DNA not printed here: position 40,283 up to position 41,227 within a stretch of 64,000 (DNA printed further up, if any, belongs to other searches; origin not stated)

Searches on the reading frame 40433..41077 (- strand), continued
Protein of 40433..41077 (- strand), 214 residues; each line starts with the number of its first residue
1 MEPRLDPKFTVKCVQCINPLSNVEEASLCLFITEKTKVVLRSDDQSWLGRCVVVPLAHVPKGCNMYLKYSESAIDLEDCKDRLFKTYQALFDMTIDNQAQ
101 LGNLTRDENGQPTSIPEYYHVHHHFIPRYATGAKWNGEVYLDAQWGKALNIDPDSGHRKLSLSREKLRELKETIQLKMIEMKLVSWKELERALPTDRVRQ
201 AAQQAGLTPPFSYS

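Call 34: search_solved_structures(query=A3, max_evalue=0.01, show_alignments=2)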
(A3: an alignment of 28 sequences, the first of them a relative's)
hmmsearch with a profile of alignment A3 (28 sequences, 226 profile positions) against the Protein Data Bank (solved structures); distinct sequences matched with E-value up to 0.01: 7.
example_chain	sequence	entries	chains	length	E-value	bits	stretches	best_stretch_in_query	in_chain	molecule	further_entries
1y23_A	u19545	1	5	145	1e-08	38.5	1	20-139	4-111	Histidine triad protein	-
3imi_A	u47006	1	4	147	3e-08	37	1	15-139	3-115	HIT family protein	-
2oik_A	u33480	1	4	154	1.1e-07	35.1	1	17-150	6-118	Histidine triad (HIT) protein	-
3l7x_A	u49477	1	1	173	8.2e-06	29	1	15-142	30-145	Putative Hit-like protein involved in cell-cycle regulation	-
5uvm_A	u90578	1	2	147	1.3e-05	28.4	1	20-92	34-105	Histidine triad (HIT) protein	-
6d6j_A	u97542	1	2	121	0.00031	23.8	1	15-93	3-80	HIT family hydrolase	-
2eo4_A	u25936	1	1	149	0.0014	21.7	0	23-91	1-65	150aa long hypothetical histidine triad nucleotide-binding protein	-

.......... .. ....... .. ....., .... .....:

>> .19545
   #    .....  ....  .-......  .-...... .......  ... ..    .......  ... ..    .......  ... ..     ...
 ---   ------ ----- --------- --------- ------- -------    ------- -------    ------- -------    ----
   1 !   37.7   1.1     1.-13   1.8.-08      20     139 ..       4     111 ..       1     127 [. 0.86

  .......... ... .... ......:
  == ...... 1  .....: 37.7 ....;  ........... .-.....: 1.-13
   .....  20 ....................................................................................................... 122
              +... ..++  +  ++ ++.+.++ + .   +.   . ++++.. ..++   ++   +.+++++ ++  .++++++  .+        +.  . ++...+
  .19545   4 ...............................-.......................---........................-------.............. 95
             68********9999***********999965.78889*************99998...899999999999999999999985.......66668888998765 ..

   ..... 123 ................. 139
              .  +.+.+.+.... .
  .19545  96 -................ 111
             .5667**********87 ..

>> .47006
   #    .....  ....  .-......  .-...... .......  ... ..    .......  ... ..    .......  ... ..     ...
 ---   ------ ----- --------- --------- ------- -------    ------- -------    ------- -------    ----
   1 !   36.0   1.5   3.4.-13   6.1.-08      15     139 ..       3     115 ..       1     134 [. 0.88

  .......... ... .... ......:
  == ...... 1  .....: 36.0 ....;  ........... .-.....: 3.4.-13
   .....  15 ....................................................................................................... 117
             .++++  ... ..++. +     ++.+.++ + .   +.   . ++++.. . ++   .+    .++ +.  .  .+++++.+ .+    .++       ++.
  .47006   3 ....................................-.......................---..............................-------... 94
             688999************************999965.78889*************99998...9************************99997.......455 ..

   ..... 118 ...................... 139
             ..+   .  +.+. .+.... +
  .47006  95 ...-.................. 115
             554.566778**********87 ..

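Call 37: find_related_loci(query=A4, collection=metagenome_contigs, flank=5000)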
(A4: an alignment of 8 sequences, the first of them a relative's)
Query A4 (214 aa) in metagenome_contigs; peptide patterns used: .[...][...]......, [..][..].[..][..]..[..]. (x = any residue, [..] = any of these).
56 stretches matched a pattern; 3 encode a relative of the query (tblastn E <= 1e-3); 3 distinct loci.
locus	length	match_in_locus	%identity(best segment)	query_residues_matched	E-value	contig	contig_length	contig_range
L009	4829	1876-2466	41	9-206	4e-51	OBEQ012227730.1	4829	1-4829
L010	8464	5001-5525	41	8-182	8e-39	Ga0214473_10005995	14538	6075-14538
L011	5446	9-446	41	9-156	1e-37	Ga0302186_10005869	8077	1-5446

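Call 42: search_protein_families(library=pfam, proteins=[L009:903-1853:+, L009:2504-3229:+, L009:3274-4782:-, L001:6823-7569:+, P0128, L010:5703-8464:+, L010:4366-4842:-, L011:612-1010:+, L002:2-718:+, L002:1676-2056:-], max_evalue=0.001)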
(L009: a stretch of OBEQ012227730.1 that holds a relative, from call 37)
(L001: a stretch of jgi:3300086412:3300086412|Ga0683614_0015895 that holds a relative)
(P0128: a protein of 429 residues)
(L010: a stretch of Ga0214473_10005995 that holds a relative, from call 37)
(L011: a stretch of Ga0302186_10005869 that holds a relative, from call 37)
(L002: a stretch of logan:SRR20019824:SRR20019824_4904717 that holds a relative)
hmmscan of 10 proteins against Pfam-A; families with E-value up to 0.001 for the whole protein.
L009:903-1853:+ (316 aa): 0 families

L009:2504-3229:+ (241 aa): 1 family
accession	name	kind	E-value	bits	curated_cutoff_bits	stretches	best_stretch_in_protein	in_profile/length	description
PF00300.27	His_Phos_1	-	4.3e-51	173.8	21.7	1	55-235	1-191/194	Histidine phosphatase superfamily (branch 1)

L009:3274-4782:- (502 aa): 0 families

L001:6823-7569:+ (248 aa): 1 family
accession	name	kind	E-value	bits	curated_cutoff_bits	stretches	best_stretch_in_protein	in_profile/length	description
PF00300.27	His_Phos_1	-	3.4e-43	148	21.7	1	42-227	1-184/194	Histidine phosphatase superfamily (branch 1)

P0128 (429 aa): 1 family
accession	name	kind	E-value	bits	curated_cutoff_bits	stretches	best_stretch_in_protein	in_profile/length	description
PF00300.27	His_Phos_1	-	6e-37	127.6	21.7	1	215-391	1-159/194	Histidine phosphatase superfamily (branch 1)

L010:5703-8464:+ (920 aa): 5 families
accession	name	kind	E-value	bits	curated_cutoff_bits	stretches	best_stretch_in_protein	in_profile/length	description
PF12796.13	Ank_2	-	6.1e-17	62.4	27.3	2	841-920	1-80/90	Ankyrin repeats (3 copies)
PF00023.36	Ank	-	6.7e-16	58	21.1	1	838-868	3-33/33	Ankyrin repeat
PF13857.12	Ank_5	-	1.1e-13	51.6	27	2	836-877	15-56/56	Ankyrin repeats (many copies)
PF13637.12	Ank_4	-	1.5e-12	47.8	22.7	1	807-857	2-50/50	Ankyrin repeats (many copies)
PF13606.12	Ank_3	-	9.2e-07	29.1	22.3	0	837-864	2-29/30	Ankyrin repeat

L010:4366-4842:- (158 aa): 0 families

L011:612-1010:+ (132 aa): 0 families

L002:2-718:+ (238 aa): 0 families

L002:1676-2056:- (126 aa): 2 families
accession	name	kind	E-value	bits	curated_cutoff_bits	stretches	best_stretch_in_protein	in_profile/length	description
PF07722.19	Peptidase_C26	-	2.7e-08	34.3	20.5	1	1-85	116-219/219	Peptidase C26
PF00117.34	GATase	-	1.3e-07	32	22.8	1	1-93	83-180/190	Glutamine amidotransferase class-I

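Call 43: find_encoding_contigs(protein=P0001, flank=6000, max_places=4)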
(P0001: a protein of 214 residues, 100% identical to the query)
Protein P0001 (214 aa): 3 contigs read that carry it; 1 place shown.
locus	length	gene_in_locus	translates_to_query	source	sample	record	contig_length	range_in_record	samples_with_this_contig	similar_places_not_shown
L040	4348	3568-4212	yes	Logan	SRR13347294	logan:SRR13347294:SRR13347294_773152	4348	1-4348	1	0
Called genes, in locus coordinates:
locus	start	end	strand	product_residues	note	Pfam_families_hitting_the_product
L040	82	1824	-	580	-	PF03485:Arg_tRNA_synt_N, PF00750:tRNA-synt_1d, PF05746:DALR_1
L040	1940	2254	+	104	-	PF13560:HTH_31 (weak)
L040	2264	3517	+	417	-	PF13657:Couple_hipA (faint), PF07804:HipA_C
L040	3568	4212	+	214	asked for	-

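Call 51: list_cluster_members(proteins=[P0124, P0125, P0126, P0128, P0129, P0130, P0131, P0133, P0140, P0149])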
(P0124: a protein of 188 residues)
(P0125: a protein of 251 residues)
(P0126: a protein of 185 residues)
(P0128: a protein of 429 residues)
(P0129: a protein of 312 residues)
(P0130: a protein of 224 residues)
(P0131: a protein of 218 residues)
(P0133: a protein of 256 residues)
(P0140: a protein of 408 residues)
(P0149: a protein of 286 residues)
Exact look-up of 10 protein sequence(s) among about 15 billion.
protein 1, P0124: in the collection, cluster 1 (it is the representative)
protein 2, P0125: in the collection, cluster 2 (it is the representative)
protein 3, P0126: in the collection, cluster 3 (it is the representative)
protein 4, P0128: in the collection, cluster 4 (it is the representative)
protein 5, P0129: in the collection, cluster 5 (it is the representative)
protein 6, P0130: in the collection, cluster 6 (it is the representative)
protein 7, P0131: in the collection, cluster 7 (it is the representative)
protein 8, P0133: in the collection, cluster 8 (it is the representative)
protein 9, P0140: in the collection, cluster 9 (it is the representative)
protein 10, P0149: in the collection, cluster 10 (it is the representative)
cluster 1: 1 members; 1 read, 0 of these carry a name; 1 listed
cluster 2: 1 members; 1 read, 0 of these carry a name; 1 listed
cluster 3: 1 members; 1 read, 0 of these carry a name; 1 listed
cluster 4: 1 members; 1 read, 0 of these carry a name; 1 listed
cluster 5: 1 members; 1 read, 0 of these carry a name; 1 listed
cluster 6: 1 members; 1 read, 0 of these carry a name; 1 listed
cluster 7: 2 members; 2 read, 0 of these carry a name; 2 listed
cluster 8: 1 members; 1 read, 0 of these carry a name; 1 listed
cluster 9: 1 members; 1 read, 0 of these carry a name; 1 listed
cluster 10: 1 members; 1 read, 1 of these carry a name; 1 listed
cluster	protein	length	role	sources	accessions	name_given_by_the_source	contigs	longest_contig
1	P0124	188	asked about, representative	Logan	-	-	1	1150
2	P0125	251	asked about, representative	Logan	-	-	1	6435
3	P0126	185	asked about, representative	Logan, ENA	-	-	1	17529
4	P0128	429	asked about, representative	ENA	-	-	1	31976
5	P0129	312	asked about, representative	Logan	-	-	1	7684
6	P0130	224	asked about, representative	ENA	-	-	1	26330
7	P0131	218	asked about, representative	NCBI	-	-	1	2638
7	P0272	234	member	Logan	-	-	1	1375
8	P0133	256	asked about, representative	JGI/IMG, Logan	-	-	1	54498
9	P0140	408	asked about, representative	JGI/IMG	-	-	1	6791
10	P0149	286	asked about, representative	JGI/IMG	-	diadenosine tetraphosphate (Ap4A) HIT family hydrolase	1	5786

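Call 52: find_related_loci(query=A4, collection=viral_contigs, flank=5000)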
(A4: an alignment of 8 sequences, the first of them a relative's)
Query A4 (214 aa) in viral_contigs; peptide patterns used: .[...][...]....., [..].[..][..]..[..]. (x = any residue, [..] = any of these).
65 stretches matched a pattern, but none encodes a relative of the query by tblastn (E <= 1e-3).

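Call 53: find_homologous_proteins(query=A3, max_evalue=1e-10)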
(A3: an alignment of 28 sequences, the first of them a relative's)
Query A3 (28 sequences) (214 aa, profile of the alignment): 21 proteins with E <= 1e-10 among 4292 candidates.
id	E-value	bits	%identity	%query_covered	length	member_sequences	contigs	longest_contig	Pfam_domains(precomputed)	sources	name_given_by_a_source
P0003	9.3e-84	299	41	89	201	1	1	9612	-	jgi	jgi:diadenosine tetraphosphate (Ap4A) HIT family hydrolase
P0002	1.4e-81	292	42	89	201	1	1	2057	-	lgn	-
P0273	5.7e-74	267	41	89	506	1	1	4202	PF01230.30,PF00300.28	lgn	-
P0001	8.7e-70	253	100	100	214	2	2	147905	-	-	-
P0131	1.2e-68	249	42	71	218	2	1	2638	-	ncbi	-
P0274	5.4e-67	244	40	79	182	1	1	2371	-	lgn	-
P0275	6.6e-67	244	42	70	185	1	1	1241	-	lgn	-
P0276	2.2e-66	242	39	79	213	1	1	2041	-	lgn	-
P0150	2.4e-64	235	30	72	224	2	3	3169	-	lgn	-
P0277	1.9e-62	229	42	68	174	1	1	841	-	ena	-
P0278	5.2e-62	228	36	80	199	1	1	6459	-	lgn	-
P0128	8.3e-62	227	41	86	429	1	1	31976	PF00300.28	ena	-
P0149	1.2e-61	226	28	89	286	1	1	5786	PF01753.25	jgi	jgi:diadenosine tetraphosphate (Ap4A) HIT family hydrolase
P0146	2.3e-61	225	31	81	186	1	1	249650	-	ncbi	-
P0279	2.5e-61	225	37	75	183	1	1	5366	-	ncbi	-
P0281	4.8e-60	221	38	86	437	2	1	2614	PF00300.28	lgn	-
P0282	8.9e-59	217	35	71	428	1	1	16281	-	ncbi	-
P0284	2.4e-57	212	32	78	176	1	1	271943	PF01230.30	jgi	-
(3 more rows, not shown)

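Call 54: find_encoding_contigs(protein=P0128, flank=5000, max_places=2)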
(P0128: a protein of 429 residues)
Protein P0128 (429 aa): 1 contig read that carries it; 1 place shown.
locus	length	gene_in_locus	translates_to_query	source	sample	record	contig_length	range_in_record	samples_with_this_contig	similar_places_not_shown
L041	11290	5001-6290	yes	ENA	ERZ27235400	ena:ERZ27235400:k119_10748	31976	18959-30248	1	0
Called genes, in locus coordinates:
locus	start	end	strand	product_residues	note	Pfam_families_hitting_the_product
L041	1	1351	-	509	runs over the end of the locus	-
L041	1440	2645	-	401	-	PF13542:HTH_Tnp_ISL3 (weak), PF01610:DDE_Tnp_ISL3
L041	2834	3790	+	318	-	PF01073:3Beta_HSD, PF01370:Epimerase, PF02719:Polysacc_synt_2, PF04321:RmlD_sub_bind, PF08659:KR (weak), PF16363:GDP_Man_Dehyd, PF07993:NAD_binding_4 (weak)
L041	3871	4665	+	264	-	-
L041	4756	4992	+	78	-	-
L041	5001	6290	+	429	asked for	PF00300:His_Phos_1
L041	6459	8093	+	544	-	-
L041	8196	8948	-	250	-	PF02578:Cu-oxidase_4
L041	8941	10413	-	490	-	PF00085:Thioredoxin (faint), PF00578:AhpC-TSA, PF08534:Redoxin, PF13098:Thioredoxin_2 (faint), PF13905:Thioredoxin_8, PF01436:NHL (faint)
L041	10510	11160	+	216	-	-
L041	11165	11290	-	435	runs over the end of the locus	PF12799:LRR_4 (faint), PF25019:LRR_R13L1-DRL21 (faint), PF23598:LRR_14, PF13855:LRR_8 (weak)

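Call 55: find_encoding_contigs(protein=P0282, flank=5000, max_places=2)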
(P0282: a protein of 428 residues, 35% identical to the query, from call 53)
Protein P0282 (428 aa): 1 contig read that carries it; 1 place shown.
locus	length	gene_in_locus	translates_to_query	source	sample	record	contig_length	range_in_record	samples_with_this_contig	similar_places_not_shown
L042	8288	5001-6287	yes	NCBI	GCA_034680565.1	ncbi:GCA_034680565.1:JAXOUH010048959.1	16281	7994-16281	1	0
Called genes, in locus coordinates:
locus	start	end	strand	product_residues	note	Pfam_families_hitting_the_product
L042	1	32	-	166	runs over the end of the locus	PF01661:Macro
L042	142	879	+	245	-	-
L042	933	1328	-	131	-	-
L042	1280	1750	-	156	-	PF00364:Biotin_lipoyl, PF25919:BSH_CusB (faint)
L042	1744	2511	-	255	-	-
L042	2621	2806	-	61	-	-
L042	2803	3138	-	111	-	-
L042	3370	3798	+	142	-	-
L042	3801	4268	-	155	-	-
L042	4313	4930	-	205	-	-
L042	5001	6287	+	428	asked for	-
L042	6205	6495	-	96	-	-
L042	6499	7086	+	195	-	-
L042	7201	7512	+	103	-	-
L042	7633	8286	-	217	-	?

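Call 56: find_encoding_contigs(protein=P0278, flank=5000, max_places=2)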
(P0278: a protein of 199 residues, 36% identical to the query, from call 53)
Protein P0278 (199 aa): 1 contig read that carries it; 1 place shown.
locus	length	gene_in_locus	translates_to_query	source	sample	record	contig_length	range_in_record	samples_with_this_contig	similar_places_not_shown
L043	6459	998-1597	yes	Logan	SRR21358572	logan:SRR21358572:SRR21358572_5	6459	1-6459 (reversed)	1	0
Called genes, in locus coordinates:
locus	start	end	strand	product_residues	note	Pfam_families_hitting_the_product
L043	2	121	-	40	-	?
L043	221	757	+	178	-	-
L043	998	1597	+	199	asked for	-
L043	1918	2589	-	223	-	-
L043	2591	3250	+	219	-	-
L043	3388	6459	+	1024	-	?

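Call 57: find_encoding_contigs(protein=P0279, flank=5000, max_places=2)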
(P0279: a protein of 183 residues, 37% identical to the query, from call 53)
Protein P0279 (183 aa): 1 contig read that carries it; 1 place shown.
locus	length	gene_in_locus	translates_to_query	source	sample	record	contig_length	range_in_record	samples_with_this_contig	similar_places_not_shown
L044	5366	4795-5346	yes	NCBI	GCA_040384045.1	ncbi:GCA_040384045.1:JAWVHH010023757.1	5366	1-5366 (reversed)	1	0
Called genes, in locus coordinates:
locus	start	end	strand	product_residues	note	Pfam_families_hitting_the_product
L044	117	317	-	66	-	-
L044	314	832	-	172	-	PF12796:Ank_2 (weak)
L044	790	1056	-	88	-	-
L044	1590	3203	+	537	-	PF13445:zf-RING_UBOX (weak), PF13920:zf-C3HC4_3, PF13923:zf-C3HC4_2 (weak), PF14634:zf-RING_5 (weak), PF15227:zf-C3HC4_4 (weak), PF26557:Cullin_AB (weak)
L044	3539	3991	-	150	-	-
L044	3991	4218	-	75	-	-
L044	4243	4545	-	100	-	PF00364:Biotin_lipoyl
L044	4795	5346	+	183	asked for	-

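Call 58: find_encoding_contigs(protein=P0146, flank=5000, max_places=2)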
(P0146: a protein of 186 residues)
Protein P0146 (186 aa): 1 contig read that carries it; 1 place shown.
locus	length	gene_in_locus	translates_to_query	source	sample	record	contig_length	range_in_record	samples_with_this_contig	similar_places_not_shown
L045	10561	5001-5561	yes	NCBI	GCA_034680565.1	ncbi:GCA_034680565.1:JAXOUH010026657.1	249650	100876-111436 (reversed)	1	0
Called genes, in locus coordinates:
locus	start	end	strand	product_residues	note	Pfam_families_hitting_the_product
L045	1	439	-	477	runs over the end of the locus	PF00186:DHFR_1, PF00303:Thymidylat_synt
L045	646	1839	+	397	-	PF14311:DUF4379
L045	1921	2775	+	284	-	PF25342:GT_PLOD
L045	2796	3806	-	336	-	-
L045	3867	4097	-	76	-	-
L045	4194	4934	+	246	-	-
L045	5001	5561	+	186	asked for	-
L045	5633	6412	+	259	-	PF00561:Abhydrolase_1 (faint), PF12146:Hydrolase_4 (faint), PF00326:Peptidase_S9 (weak)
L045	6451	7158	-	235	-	-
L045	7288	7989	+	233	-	PF21448:DNMK (weak)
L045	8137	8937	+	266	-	-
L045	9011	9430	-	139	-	-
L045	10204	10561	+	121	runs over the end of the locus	-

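Call 72: predict_structure(alignment_id=A5)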
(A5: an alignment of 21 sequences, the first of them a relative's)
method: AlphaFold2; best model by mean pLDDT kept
length: 214 residues; sequences in the alignment: 21
mean_pLDDT: 89.7   pTM: 0.88
mean pLDDT of the five models: 89.7, 89.5, 89.2, 88.9, 85.3
residues with pLDDT >= 90: 142; 70-90: 61; 50-70: 9; < 50: 2
segments of 3 or more residues with pLDDT < 50: none
pLDDT, mean of each block of 10 residues (from residue 1): 80 81 89 96 93 93 85 96 98 91 80 91 93 93 81 81 95 98 97 96 90 54
secondary structure, 60 per line:
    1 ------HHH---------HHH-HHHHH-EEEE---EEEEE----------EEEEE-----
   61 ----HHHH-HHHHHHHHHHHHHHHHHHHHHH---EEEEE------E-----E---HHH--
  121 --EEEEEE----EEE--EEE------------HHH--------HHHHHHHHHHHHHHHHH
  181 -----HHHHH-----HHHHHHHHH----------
elements in order: H23-27 E29-32 E36-40 E51-55 H65-68 H70-91 E95-99 E123-128 E133-135 E138-140 H164-180 H186-190 H196-204

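Call 75: search_protein_families(library=padloc, proteins=[window:40433-41077:-], max_evalue=0.01)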
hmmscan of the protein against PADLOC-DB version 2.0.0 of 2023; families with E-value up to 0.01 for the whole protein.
window:40433-41077:- (214 aa): 0 families
